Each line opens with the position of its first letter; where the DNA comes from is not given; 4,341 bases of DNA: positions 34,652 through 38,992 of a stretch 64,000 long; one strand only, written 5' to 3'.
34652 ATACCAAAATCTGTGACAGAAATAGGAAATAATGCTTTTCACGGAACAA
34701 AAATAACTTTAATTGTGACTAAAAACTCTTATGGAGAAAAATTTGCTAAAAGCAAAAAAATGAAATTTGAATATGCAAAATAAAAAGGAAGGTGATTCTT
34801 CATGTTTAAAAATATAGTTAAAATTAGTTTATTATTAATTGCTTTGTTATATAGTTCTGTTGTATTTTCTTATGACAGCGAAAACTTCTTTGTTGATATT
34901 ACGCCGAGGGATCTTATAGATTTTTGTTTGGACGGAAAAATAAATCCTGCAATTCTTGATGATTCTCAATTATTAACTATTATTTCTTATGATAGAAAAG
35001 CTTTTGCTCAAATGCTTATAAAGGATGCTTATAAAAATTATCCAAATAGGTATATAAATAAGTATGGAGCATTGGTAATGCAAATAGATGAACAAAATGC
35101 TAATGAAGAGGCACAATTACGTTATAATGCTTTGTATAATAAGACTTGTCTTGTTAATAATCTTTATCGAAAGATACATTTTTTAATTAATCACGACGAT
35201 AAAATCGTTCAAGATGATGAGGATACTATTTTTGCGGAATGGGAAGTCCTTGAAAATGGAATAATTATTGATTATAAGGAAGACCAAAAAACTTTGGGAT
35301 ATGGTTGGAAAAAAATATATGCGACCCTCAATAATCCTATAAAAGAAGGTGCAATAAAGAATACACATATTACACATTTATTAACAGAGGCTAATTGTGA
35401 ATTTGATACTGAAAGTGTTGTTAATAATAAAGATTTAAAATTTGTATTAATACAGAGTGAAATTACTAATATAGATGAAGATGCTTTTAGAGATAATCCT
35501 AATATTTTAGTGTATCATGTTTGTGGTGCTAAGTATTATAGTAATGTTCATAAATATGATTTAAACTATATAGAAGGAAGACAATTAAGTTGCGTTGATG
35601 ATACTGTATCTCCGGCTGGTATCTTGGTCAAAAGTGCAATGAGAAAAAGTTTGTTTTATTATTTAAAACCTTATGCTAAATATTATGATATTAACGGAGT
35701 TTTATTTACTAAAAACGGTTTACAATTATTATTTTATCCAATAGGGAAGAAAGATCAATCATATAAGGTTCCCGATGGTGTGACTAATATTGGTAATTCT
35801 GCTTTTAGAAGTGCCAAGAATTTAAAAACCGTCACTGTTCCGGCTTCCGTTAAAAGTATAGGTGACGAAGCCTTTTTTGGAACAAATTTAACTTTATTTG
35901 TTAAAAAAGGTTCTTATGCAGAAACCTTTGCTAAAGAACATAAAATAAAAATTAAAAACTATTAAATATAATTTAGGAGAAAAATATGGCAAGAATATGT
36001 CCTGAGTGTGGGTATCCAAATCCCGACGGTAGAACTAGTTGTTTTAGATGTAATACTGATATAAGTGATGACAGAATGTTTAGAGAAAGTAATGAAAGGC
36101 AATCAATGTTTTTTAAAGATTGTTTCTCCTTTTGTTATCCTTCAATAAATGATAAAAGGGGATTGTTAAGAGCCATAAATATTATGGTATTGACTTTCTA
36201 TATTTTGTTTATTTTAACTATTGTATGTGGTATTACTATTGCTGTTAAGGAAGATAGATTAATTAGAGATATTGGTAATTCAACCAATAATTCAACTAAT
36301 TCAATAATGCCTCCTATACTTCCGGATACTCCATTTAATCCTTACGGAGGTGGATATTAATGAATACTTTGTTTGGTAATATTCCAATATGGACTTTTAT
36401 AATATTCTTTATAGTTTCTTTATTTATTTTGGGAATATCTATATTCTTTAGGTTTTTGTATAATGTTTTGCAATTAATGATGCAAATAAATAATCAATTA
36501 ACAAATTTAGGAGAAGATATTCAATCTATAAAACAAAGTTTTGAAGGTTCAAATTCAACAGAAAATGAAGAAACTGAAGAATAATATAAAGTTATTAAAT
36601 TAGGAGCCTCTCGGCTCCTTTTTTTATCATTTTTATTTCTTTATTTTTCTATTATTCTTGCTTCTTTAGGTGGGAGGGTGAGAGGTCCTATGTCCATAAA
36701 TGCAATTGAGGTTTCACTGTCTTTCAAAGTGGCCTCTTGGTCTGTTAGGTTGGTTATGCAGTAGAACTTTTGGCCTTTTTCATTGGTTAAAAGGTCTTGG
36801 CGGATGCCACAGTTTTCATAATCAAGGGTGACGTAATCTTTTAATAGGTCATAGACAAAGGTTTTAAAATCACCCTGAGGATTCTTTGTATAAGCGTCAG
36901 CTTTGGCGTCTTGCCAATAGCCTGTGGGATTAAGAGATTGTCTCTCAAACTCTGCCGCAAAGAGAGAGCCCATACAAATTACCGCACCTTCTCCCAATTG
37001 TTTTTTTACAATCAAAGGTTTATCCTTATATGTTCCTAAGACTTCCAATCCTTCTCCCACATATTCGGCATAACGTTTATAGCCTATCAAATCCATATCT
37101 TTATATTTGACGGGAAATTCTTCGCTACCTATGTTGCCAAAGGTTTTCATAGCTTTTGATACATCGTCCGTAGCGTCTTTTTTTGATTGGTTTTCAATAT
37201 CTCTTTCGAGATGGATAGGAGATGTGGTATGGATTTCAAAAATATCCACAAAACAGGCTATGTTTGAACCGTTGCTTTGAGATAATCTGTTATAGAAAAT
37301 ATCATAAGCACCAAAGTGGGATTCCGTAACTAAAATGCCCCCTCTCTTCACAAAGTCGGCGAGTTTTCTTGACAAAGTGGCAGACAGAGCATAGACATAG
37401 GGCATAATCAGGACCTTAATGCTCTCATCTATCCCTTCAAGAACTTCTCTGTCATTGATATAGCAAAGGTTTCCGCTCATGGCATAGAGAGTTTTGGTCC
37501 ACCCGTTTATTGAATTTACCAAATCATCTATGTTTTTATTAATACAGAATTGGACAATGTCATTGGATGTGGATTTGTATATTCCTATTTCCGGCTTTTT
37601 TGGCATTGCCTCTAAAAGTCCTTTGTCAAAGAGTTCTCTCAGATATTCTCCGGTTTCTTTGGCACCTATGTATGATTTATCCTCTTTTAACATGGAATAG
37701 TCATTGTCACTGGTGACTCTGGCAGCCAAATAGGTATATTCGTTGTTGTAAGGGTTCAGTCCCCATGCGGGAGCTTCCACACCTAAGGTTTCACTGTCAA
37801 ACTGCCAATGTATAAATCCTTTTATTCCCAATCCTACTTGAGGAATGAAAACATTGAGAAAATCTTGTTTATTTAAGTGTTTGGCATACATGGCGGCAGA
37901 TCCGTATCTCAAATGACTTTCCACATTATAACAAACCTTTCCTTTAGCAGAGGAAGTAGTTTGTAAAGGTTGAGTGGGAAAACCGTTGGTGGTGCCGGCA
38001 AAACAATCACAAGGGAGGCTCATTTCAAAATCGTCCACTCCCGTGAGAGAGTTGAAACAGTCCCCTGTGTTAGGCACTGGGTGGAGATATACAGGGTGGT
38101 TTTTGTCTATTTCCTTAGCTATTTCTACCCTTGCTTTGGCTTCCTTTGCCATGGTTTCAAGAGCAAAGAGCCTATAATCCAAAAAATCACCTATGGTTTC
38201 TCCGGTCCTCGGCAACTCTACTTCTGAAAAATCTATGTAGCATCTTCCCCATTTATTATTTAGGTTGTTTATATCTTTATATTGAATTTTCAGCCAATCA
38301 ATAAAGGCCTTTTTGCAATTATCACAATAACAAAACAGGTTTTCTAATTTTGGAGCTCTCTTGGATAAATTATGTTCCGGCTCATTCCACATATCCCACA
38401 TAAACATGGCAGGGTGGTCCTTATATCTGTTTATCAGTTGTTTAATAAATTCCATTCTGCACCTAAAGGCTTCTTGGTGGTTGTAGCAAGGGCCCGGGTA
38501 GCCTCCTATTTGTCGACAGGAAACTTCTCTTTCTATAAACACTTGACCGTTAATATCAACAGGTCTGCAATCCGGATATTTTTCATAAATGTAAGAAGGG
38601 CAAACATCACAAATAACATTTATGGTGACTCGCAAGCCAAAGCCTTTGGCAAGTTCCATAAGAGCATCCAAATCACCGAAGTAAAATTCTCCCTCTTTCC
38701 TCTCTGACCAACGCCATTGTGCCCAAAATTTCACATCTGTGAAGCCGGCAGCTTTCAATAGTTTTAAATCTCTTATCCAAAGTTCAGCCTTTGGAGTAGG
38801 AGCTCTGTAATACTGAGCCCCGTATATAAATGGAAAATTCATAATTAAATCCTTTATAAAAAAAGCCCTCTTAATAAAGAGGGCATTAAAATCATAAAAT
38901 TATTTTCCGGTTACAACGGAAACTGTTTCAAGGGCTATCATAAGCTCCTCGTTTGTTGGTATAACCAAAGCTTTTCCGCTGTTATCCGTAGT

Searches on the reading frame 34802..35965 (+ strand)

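Call 73: search_protein_families(library=pfam, proteins=[window:34802-35965:+], max_evalue=0.001)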
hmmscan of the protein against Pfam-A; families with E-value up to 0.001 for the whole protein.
window:34802-35965:+ (387 aa): 1 family
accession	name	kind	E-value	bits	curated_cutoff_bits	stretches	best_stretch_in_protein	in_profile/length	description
PF13306.12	LRR_5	-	6.8e-13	49.1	27.7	1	320-364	15-59/127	BspA type Leucine rich repeat region (6 copies)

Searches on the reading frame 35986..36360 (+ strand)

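Call 73: search_protein_families(library=pfam, proteins=[window:35986-36360:+], max_evalue=0.001)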
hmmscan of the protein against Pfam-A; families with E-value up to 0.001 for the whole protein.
window:35986-36360:+ (124 aa): 2 families
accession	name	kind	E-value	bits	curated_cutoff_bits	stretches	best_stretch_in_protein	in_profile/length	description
PF13240.11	Zn_Ribbon_1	-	6.8e-06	26.1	25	1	5-25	2-22/23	zinc-ribbon domain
PF12773.13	DZR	-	0.00086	19.9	27.3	0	5-27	1-23/45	Double zinc ribbon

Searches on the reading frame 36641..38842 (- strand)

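Call 73: search_protein_families(library=pfam, proteins=[window:36641-38842:-], max_evalue=0.001)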
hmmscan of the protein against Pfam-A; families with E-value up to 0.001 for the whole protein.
window:36641-38842:- (733 aa): 2 families
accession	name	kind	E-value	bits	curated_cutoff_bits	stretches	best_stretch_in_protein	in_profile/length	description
PF02449.21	Glyco_hydro_42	-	8.3e-34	118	21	1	18-275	8-251/376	Beta-galactosidase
PF08532.16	Glyco_hydro_42M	-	6e-07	29.6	25.8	1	475-632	58-192/207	Beta-galactosidase trimerisation domain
